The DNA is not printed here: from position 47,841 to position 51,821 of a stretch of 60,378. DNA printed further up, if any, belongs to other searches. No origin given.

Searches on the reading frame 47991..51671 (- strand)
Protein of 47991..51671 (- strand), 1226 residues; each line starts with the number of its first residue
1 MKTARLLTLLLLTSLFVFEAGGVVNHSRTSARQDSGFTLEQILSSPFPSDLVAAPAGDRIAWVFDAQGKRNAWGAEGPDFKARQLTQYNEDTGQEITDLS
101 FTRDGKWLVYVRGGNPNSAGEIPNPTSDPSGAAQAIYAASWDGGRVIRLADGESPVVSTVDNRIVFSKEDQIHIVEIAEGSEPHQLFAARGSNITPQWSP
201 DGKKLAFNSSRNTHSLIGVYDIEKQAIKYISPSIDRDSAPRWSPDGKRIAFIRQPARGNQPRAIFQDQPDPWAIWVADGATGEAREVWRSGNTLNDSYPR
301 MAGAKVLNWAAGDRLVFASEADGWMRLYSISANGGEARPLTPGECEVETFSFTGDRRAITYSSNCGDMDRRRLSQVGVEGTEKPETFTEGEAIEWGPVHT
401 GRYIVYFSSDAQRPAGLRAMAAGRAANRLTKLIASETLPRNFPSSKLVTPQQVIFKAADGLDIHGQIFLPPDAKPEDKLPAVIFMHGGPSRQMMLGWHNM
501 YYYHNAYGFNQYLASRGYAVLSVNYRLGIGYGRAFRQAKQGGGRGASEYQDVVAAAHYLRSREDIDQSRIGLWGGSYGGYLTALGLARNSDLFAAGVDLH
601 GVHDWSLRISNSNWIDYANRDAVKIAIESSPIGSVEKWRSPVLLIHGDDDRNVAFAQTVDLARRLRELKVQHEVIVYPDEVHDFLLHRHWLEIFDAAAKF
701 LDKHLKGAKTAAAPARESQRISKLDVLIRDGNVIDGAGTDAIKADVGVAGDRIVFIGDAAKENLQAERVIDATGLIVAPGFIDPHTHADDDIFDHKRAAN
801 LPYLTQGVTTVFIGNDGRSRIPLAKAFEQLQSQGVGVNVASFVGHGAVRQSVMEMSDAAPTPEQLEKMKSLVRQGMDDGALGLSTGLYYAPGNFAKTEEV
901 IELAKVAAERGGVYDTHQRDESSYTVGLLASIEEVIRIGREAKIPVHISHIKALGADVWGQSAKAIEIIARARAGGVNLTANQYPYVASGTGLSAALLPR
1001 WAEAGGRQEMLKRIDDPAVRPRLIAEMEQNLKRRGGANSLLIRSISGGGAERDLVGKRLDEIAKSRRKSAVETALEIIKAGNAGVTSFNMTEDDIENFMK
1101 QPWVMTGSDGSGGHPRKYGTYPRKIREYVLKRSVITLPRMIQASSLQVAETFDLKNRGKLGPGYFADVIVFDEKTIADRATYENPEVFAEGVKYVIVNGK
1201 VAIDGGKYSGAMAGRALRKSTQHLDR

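Call 77: search_protein_families(library=ncbifam, proteins=[window:47991-51671:-], max_evalue=1e-10)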
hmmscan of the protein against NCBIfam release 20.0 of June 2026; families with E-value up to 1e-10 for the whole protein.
window:47991-51671:- (1226 aa): 16 families
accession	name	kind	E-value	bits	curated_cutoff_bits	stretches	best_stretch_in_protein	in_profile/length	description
NF006560.0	PRK09061.1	subfamily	7.4e-63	212.6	340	1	717-1221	19-515/517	amidohydrolase family protein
NF053518.1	DipepPtdsDpp5Prph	equivalog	1.1e-33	116.7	900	1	451-706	397-655/655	dipeptidyl-peptidase Dpp5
NF033523.0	lasso_peptidase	equivalog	3.2e-26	92.3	400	0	511-692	430-624/638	Atxe2 family lasso peptide isopeptidase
TIGR02800.1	propeller_TolB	equivalog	7.4e-21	74.6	343.15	1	171-255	172-255/418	Tol-Pal system beta propeller repeat protein TolB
NF006689.0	PRK09237.1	equivalog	2e-16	59.5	371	1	723-833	2-112/383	amidohydrolase/deacetylase family metallohydrolase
NF009060.0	PRK12394.1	equivalog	9e-15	54.3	442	1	723-885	2-160/381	metallo-dependent hydrolase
NF006559.0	PRK09060.1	equivalog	2.6e-13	49.1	482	0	723-812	4-92/444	dihydroorotase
NF006688.0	PRK09236.1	equivalog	2.4e-12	46.4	535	0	1131-1218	344-441/444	dihydroorotase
NF004839.0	PRK06189.1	equivalog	2.8e-12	46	631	0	723-795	2-70/451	allantoinase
NF002183.0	PRK01029.1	equivalog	3.8e-12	46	405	0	182-252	271-344/429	Tol-Pal system protein TolB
TIGR02033.1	D-hydantoinase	equivalog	1e-11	44.5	393.25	0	726-792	1-64/454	dihydropyrimidinase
NF006837.0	PRK09357.1-2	equivalog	1.5e-11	43.6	575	0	726-797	3-72/428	dihydroorotase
TIGR03178.1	allantoinase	equivalog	2.4e-11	43.1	357.85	0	725-790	1-62/441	allantoinase AllB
NF009941.0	PRK13404.1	subfamily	2.5e-11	42.9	647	0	723-815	3-89/478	dihydropyrimidinase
NF005791.0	PRK07627.1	equivalog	3.6e-11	42.6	442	0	726-836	3-115/425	dihydroorotase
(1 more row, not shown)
